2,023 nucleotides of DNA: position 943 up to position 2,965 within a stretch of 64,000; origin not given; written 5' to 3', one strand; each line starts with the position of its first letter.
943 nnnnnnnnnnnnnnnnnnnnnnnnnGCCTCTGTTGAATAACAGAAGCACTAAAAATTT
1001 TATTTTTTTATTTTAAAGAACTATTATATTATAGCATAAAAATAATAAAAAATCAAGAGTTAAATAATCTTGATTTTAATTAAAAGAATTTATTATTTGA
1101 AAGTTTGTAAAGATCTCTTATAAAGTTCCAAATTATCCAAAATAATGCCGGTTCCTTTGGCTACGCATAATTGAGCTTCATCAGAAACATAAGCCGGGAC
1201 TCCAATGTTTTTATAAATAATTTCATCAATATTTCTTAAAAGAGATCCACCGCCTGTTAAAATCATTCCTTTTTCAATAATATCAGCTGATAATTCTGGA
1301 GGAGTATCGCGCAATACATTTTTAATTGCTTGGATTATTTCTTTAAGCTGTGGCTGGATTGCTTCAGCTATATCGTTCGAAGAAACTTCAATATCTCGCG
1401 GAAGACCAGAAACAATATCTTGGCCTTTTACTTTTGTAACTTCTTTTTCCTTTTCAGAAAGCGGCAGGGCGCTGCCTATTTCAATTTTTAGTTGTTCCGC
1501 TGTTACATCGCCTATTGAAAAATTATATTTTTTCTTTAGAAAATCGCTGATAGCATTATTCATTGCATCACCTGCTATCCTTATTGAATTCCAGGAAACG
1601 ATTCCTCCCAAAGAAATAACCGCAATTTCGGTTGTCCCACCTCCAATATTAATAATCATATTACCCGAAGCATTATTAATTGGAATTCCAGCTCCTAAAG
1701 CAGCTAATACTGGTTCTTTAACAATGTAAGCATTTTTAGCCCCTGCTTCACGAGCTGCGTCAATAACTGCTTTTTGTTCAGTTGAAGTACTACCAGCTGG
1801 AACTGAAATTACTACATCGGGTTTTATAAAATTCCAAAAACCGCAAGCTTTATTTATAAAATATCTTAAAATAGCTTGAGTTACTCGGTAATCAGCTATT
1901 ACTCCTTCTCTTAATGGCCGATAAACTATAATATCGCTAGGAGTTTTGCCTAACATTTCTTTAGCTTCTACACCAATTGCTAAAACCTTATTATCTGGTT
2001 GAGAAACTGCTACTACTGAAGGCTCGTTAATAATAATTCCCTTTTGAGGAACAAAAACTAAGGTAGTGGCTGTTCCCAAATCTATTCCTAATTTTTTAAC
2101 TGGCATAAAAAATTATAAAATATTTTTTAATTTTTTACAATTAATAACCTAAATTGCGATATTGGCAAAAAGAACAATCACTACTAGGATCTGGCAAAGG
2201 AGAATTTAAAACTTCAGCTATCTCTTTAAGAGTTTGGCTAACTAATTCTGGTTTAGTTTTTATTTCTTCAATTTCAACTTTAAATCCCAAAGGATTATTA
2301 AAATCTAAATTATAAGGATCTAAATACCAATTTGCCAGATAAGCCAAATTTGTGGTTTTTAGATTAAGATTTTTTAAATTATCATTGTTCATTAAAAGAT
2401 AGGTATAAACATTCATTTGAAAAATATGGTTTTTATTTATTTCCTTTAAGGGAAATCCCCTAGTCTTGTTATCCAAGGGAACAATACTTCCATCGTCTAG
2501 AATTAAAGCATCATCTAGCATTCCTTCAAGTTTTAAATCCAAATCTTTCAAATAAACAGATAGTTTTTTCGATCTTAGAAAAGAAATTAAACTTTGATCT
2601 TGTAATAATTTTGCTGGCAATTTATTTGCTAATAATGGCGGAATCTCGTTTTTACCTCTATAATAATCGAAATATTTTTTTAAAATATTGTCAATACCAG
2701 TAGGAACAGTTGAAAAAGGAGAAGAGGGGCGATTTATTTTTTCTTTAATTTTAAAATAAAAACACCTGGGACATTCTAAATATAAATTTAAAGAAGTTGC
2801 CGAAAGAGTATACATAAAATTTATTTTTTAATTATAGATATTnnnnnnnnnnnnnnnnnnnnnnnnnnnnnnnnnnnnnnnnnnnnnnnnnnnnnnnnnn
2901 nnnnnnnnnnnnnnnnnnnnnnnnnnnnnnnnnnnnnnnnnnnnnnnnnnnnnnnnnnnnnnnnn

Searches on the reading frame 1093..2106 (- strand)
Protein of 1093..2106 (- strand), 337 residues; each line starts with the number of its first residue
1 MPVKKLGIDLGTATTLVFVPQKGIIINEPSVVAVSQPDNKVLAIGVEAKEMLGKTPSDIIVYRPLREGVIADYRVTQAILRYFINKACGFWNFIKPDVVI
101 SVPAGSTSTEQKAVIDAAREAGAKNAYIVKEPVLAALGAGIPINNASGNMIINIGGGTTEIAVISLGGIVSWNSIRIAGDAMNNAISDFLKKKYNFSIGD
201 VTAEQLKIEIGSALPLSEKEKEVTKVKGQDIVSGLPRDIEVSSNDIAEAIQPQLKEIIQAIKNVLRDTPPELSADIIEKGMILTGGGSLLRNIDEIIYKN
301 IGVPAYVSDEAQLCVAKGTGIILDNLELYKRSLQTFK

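Call 16: search_protein_families(library=pfam, proteins=[window:1093-2106:-], max_evalue=0.0001)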
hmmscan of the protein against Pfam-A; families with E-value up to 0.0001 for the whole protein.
window:1093-2106:- (337 aa): 4 families
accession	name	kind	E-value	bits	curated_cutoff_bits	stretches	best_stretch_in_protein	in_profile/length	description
PF06723.19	MreB_Mbl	-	2.4e-130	434.6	27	1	4-329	2-325/327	MreB/Mbl protein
PF14450.12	FtsA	-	1.2e-13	52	31.8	1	151-307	2-109/127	Cell division protein FtsA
PF00012.26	HSP70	-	1.7e-11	43.6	20.6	1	96-322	134-371/599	Hsp70 protein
PF00022.25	Actin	-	1.8e-10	40.4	27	1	29-195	31-199/410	Actin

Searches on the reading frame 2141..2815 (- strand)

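Call 16: search_protein_families(library=pfam, proteins=[window:2141-2815:-], max_evalue=0.0001)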
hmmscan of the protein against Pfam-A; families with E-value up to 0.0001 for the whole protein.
window:2141-2815:- (224 aa): 1 family
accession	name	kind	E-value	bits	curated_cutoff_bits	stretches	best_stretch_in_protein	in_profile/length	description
PF12705.13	PDDEXK_1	-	4.3e-10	40.4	22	1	91-221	121-244/247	PD-(D/E)XK nuclease superfamily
